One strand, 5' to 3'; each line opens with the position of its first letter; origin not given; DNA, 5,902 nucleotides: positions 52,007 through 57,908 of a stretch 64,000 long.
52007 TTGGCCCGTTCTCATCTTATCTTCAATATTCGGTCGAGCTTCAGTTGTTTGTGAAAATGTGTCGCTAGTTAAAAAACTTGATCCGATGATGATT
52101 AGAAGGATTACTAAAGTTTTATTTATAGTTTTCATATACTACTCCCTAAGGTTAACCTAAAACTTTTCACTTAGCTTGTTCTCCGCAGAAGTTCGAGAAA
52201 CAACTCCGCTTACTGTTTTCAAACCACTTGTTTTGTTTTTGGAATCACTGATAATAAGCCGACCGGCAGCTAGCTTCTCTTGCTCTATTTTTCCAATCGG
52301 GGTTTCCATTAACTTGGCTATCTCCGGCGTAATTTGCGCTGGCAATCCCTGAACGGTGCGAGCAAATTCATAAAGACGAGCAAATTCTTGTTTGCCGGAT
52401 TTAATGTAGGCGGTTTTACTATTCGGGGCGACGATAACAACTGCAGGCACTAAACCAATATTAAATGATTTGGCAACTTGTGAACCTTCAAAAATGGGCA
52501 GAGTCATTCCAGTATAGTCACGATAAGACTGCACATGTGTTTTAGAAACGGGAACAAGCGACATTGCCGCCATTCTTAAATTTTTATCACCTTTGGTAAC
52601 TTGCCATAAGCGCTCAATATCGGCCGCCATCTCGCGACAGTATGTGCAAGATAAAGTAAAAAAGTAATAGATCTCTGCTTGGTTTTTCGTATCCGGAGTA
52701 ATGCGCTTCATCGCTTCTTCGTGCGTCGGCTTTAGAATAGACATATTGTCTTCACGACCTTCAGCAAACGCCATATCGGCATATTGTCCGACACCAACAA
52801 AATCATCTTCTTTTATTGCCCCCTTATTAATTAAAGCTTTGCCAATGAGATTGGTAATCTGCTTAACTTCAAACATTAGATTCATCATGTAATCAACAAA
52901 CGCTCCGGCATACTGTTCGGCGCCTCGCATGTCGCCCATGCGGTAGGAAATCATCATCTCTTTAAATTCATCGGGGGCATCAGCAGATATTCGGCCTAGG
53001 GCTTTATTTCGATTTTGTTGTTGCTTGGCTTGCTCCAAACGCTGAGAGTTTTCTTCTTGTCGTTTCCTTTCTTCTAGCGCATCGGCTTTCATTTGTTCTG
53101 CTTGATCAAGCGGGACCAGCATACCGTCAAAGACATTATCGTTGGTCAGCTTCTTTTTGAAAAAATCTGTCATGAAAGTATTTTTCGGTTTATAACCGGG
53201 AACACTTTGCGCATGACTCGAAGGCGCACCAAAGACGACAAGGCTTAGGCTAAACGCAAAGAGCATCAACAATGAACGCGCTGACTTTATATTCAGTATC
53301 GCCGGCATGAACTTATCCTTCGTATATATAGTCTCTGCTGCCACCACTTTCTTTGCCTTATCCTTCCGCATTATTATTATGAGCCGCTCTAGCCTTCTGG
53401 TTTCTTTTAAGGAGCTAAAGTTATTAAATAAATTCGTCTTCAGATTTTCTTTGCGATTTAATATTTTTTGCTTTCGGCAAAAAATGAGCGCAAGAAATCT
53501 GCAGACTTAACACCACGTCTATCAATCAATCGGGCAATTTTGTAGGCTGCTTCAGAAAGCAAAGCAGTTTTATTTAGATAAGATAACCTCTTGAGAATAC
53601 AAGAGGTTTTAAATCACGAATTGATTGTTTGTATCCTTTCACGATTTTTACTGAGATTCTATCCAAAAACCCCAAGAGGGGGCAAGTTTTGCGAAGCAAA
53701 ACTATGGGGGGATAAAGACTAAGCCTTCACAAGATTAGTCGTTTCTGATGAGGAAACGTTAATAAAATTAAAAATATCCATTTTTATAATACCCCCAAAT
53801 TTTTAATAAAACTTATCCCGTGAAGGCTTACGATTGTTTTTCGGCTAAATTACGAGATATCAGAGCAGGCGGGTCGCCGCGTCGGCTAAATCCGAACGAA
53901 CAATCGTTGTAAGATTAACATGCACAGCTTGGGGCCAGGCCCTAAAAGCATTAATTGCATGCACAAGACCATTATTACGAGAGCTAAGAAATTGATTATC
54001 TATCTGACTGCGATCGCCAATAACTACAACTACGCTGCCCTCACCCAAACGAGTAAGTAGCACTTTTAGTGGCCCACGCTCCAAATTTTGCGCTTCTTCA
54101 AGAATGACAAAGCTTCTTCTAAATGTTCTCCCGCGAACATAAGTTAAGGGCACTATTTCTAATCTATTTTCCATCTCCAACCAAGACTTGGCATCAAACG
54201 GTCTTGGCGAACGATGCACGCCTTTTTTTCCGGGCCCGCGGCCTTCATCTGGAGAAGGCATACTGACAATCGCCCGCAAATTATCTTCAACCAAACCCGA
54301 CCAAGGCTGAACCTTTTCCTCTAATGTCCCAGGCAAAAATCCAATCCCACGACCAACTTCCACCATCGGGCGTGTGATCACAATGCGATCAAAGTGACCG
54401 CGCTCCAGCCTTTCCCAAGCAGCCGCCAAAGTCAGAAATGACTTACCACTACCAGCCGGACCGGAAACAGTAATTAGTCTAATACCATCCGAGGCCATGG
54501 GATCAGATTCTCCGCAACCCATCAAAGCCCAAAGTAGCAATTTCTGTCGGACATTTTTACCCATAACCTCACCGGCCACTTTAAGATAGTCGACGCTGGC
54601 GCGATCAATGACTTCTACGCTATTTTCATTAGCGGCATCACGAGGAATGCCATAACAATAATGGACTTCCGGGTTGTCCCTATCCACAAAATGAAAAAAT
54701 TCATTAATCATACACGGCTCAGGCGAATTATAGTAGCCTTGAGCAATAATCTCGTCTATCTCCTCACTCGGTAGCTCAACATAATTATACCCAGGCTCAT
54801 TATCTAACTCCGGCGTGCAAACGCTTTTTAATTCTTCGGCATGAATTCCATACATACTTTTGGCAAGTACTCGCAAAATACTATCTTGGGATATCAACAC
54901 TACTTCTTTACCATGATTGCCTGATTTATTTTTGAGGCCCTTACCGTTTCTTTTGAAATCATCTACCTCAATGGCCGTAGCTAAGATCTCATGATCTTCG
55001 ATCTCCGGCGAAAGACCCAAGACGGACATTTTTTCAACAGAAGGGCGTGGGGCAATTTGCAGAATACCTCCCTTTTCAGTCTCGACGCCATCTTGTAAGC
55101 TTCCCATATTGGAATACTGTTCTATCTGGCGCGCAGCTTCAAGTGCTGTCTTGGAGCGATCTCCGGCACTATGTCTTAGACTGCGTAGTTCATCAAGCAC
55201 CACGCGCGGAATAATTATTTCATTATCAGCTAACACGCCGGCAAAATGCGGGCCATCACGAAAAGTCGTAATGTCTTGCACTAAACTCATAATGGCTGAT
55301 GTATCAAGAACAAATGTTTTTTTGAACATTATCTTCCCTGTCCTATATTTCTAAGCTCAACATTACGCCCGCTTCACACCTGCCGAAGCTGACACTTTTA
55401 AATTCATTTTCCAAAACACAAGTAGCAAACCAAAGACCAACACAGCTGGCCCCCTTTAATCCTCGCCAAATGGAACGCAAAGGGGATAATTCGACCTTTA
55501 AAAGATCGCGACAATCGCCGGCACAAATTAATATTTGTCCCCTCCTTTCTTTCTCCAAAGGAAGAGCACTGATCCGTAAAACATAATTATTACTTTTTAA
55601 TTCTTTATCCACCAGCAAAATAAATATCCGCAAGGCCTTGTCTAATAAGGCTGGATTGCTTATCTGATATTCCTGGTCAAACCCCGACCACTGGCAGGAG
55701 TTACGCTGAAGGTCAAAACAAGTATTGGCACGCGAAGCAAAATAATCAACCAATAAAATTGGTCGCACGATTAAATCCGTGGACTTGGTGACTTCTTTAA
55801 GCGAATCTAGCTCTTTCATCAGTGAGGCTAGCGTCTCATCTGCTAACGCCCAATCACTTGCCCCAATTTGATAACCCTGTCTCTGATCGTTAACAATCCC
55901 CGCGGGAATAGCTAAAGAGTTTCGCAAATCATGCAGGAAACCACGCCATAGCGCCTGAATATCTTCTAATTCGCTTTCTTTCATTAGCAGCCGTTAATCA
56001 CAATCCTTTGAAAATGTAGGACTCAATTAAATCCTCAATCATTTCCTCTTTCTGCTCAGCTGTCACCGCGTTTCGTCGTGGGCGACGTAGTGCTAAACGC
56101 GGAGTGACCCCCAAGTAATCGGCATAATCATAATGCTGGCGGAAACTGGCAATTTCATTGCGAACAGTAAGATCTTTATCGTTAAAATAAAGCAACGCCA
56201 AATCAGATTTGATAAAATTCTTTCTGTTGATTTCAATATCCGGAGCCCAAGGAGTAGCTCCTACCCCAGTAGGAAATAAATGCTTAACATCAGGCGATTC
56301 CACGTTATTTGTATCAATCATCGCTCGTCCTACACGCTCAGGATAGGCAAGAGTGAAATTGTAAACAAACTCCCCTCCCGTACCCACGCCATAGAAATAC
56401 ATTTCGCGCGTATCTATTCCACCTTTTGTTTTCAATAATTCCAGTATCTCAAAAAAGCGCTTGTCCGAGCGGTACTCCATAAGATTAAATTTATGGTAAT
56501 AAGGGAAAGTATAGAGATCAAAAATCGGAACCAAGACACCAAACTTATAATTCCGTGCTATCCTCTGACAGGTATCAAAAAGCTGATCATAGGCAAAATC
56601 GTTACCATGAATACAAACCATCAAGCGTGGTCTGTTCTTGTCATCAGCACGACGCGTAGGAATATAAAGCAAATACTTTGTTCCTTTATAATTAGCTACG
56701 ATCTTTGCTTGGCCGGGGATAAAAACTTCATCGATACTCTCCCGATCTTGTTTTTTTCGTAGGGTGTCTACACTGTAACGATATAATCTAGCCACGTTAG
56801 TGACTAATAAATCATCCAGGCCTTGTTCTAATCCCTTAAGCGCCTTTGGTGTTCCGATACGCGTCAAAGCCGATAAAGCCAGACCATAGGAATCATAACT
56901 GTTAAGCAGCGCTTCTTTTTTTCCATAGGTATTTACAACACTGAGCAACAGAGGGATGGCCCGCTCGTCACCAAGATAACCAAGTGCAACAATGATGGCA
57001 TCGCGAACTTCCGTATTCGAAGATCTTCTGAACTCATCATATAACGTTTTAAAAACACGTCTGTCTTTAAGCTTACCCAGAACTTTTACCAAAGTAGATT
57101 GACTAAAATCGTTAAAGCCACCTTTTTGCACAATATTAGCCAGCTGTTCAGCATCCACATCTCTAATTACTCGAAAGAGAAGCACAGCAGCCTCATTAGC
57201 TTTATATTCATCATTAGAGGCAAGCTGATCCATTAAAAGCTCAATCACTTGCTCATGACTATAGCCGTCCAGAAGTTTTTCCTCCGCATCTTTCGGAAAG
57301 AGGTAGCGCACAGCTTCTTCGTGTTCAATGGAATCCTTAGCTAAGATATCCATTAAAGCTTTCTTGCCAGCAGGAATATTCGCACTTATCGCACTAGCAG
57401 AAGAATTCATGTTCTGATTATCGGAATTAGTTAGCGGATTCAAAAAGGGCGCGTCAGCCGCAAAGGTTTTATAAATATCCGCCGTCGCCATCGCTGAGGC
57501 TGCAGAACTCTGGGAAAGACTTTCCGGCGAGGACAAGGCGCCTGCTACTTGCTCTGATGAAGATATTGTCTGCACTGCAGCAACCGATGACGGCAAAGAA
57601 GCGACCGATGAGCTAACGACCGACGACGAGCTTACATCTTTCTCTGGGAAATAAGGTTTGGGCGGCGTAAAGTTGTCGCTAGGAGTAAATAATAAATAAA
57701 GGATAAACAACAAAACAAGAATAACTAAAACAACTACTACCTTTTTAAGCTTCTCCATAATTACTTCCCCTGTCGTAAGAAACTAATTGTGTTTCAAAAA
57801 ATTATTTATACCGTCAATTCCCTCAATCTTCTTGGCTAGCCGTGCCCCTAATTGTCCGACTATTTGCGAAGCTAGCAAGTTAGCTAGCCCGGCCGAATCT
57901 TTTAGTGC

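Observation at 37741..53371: Chromosomal operon built only from F-type T4SS accessory envelope proteins (TraF-like, TraH-position protein, 5x TraG_N-like) with no secretion ATPase, pilin, coupling protein or relaxase in view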

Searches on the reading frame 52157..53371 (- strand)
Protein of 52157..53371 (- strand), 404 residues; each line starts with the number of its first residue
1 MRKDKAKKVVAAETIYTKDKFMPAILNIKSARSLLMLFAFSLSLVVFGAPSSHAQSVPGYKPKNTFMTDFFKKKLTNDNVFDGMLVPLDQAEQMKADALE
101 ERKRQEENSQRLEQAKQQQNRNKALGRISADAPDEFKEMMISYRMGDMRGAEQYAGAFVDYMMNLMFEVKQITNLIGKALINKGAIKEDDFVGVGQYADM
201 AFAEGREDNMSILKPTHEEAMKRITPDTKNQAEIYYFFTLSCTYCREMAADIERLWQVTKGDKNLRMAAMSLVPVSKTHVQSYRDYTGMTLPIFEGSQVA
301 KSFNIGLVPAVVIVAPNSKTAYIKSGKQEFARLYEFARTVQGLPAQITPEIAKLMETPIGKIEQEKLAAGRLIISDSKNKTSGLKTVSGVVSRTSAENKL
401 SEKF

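Call 4: search_protein_families(library=pfam, proteins=[window:52157-53371:-], max_evalue=0.1)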
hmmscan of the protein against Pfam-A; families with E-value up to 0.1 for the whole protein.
window:52157-53371:- (404 aa): 4 families
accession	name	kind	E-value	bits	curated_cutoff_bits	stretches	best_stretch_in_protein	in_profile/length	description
PF13098.12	Thioredoxin_2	-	0.00011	23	27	1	231-332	6-99/104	Thioredoxin-like domain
PF14450.12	FtsA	-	0.0021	18.8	31.8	0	73-165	31-88/127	Cell division protein FtsA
PF00085.26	Thioredoxin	-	0.0036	17.7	23.5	0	230-271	18-57/103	Thioredoxin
PF13728.12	TraF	-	0.015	15.6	23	1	216-322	115-207/224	F plasmid transfer operon protein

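Call 6: search_protein_families(library=ncbifam, proteins=[window:52157-53371:-], max_evalue=0.1)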
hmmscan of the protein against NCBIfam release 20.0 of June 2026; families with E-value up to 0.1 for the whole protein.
window:52157-53371:- (404 aa): 6 families
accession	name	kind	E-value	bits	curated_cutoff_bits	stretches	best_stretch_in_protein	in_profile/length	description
TIGR02740.1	TraF-like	hypoth_equivalog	0.0023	17.2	232.25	1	216-323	155-251/276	TraF-like protein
NF002854.0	PRK03147.1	subfamily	0.0024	17.8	170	1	226-340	58-172/176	thiol-disulfide oxidoreductase ResA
TIGR02187.2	PDO_seleno_TRX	equivalog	0.046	13.1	185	0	213-249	115-147/209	protein disulfide oxidoreductase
NF053656.1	redoxin_TUGYCR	domain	0.054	13.4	100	1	222-294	18-91/146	TUGYCR motif thioredoxin fold (seleno)protein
NF041202.1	StoA_CxxC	exception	0.079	12.8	210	0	219-314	42-138/163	endospore biogenesis thiol-disulfide oxidoreductase StoA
NF038096.1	thylak_slr1796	equivalog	0.09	12.3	140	0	303-348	95-140/157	thylakoid membrane photosystem I accumulation factor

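Call 56: search_protein_families(library=pfam, alignment_id=A5, max_evalue=0.1)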
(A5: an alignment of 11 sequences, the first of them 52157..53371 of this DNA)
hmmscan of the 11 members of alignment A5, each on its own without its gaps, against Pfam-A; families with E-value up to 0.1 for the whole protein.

A. member 1, window:52157-53371:- (404 aa): 4 families
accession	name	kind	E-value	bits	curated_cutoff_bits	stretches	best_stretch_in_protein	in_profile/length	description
PF13098.12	Thioredoxin_2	-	0.00011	23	27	1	231-332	6-99/104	Thioredoxin-like domain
PF14450.12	FtsA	-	0.0021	18.8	31.8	0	73-165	31-88/127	Cell division protein FtsA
PF00085.26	Thioredoxin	-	0.0036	17.7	23.5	0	230-271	18-57/103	Thioredoxin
PF13728.12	TraF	-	0.015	15.6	23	1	216-322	115-207/224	F plasmid transfer operon protein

B. families by the number of members that match (of 11 scanned): 10 families
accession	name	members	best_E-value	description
PF13905.12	Thioredoxin_8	9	3.6e-08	Thioredoxin-like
PF13098.12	Thioredoxin_2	9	7.7e-07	Thioredoxin-like domain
PF00085.26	Thioredoxin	7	0.00052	Thioredoxin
PF13728.12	TraF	5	0.00018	F plasmid transfer operon protein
PF00578.27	AhpC-TSA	5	0.00019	AhpC/TSA family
PF08534.16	Redoxin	2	0.0054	Redoxin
PF04756.19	OST3_OST6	2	0.0055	OST3 / OST6 family, transporter family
PF13462.12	Thioredoxin_4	2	0.012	Thioredoxin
PF11072.13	DUF2859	2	0.077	Protein of unknown function (DUF2859)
PF14450.12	FtsA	1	0.0021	Cell division protein FtsA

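Call 86: search_solved_structures(query=A5, max_evalue=0.01)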
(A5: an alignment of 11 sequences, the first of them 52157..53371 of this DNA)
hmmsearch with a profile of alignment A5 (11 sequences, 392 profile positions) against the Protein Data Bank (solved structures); distinct sequences matched with E-value up to 0.01: 2.
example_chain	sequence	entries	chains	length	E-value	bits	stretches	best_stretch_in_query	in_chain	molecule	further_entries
2m72_A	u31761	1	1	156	0.00034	23.3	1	223-316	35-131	Uncharacterized thioredoxin-like protein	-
7zie_A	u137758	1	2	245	0.0081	18.8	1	48-138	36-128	Gcf1p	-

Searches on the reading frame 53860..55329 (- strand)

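Call 5: search_protein_families(library=pfam, proteins=[window:53860-55329:-], max_evalue=0.01)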
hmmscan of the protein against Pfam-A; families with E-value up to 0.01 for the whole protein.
window:53860-55329:- (489 aa): 6 families
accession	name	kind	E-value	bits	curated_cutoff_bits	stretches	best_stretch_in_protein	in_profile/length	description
PF02562.22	PhoH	-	8.1e-48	163.1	27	1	284-485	20-200/205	PhoH-like protein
PF13638.12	PIN_4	-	2.2e-14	54.3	21.9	1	6-167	1-131/132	PIN domain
PF13604.12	AAA_30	-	0.00018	21.8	27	0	404-444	88-129/191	AAA domain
PF18477.7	PIN_9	-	0.001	19.7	26.3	1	7-73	2-66/116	PIN like domain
PF13191.12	AAA_16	-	0.0014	19.6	32.6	1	279-423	20-151/167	AAA ATPase domain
PF01443.25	Viral_helicase1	-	0.005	17.1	21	0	405-446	60-100/228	Viral superfamily 1 RNA helicase core domain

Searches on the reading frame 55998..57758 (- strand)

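Call 5: search_protein_families(library=pfam, proteins=[window:55998-57758:-], max_evalue=0.01)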
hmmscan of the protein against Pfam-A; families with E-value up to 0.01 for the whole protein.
window:55998-57758:- (586 aa): 2 families
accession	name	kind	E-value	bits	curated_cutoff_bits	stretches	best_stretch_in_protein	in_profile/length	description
PF13646.12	HEAT_2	-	4.8e-09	36.8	27.7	1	220-276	17-72/88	HEAT repeats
PF03130.22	HEAT_PBS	-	3.2e-07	30.7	20.9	1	251-275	1-25/27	PBS lyase HEAT-like repeat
